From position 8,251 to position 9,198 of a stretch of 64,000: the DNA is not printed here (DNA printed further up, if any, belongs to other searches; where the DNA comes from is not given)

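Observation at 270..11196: Type IV-filament ATPase and platform protein bracket a 2,090-aa hyper-cysteine-rich secreted protein instead of pilins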

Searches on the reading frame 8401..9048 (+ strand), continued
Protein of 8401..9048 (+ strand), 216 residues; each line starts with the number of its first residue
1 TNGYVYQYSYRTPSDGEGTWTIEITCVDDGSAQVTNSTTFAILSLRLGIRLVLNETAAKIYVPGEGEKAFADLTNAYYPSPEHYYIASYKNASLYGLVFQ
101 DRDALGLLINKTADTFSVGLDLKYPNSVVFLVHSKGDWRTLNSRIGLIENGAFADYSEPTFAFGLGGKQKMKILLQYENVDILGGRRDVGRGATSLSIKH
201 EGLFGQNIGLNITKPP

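Call 97: search_protein_families(library=pfam, proteins=[L084:4149-4826:+, L087:481-1161:+, L095:351-1022:+, L084:3419-4057:+, L096:8232-9425:+, L096:7733-8218:+, L096:6159-7727:+], max_evalue=0.01)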
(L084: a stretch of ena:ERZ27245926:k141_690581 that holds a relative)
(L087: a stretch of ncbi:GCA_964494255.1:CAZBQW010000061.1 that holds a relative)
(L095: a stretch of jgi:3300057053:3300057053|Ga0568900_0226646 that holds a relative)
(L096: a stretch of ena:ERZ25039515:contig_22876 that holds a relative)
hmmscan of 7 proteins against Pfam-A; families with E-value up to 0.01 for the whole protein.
L084:4149-4826:+ (225 aa): 0 families

L087:481-1161:+ (226 aa): 1 family
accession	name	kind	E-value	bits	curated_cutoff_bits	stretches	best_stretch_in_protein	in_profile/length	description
PF23958.1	DUF7287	-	0.0055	17.7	27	1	3-80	7-81/157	Family of unknown function (DUF7287)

L095:351-1022:+ (223 aa): 1 family
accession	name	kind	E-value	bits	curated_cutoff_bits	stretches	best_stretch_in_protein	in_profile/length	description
PF23958.1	DUF7287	-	0.0038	18.2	27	0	2-42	7-47/157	Family of unknown function (DUF7287)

L084:3419-4057:+ (212 aa): 1 family
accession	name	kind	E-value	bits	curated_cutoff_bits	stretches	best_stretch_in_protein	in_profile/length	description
PF09721.15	Exosortase_EpsH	-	2.9e-10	40.4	25.7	1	21-179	97-248/254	Transmembrane exosortase (Exosortase_EpsH)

L096:8232-9425:+ (397 aa): 0 families

L096:7733-8218:+ (161 aa): 0 families

L096:6159-7727:+ (522 aa): 2 families
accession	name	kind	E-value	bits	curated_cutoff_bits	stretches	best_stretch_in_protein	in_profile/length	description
PF18968.5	DUF5707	-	0.0034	17.7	26.8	0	191-261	16-86/98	Family of unknown function (DUF5707)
PF12197.13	lci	-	0.0046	17.2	20.3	0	18-58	3-42/44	LCI fold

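Call 99: search_protein_families(library=ncbifam, proteins=[L084:4149-4826:+, L087:481-1161:+, L095:351-1022:+, L084:3419-4057:+, window:8518-9048:+], max_evalue=1)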
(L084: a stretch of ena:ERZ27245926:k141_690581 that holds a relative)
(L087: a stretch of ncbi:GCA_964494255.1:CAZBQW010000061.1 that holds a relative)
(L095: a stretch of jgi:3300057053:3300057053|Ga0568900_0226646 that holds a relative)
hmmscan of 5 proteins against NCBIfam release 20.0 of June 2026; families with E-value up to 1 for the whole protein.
L084:4149-4826:+ (225 aa): 1 family
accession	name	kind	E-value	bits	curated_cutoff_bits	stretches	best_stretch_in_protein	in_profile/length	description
NF045612.1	lipo_PTPT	equivalog_domain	0.088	11.9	125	1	107-163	26-82/459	PT dipeptide repeat lipoprotein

L087:481-1161:+ (226 aa): 1 family
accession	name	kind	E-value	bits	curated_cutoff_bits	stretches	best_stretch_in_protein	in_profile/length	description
NF011528.0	PRK14968.1-2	equivalog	0.062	12.8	171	1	24-91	74-144/205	putative methyltransferase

L095:351-1022:+ (223 aa): 1 family
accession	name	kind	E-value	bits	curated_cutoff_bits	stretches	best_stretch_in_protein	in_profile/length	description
NF033556.1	MerTP_fusion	equivalog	0.12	11.9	180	1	5-43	82-117/186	mercuric transport protein MerTP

L084:3419-4057:+ (212 aa): 12 families
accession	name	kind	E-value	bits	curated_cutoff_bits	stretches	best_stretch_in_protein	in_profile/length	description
TIGR04178.1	exo_archaeo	signature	7.5e-13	48.6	23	1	88-180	2-94/97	exosortase/archaeosortase family protein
NF046081.1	exosort_XrtX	exception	7.9e-10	38.9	170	1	49-183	34-162/168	exosortase X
TIGR03762.1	archaeo_artC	exception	2.1e-06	27.8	100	1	11-180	98-271/274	archaeosortase C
TIGR02602.1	8TM_EpsH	subfamily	2.9e-06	27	105.55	1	25-179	88-234/241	exosortase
TIGR04128.1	exoso_Fjoh_1448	exception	3.9e-06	27.2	90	1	27-181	14-170/174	exosortase family protein XrtF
TIGR04125.1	exosort_PGF_TRM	exception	4.4e-06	26.3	75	1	50-149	104-200/271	archaeosortase A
TIGR04177.1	exosort_XrtH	exception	4.8e-06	26.6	86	1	53-182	33-154/158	exosortase H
TIGR03109.2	exosort_XrtA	exception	7.4e-06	25.6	208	1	22-179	107-255/261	exosortase A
TIGR03110.1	exosort_Gpos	exception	0.001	19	102.75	1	33-187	28-184/187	exosortase family protein XrtG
NF033767.0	exosort_XrtS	exception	0.0012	18.9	145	1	106-166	78-138/155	exosortase S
NF041736.1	archaeo_artH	equivalog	0.0027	17.7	200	1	26-151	18-153/202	archaeosortase H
NF012182.0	exosortase_XrtQ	exception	0.27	10.6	270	1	30-174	112-247/256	exosortase Q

window:8518-9048:+ (177 aa): 0 families
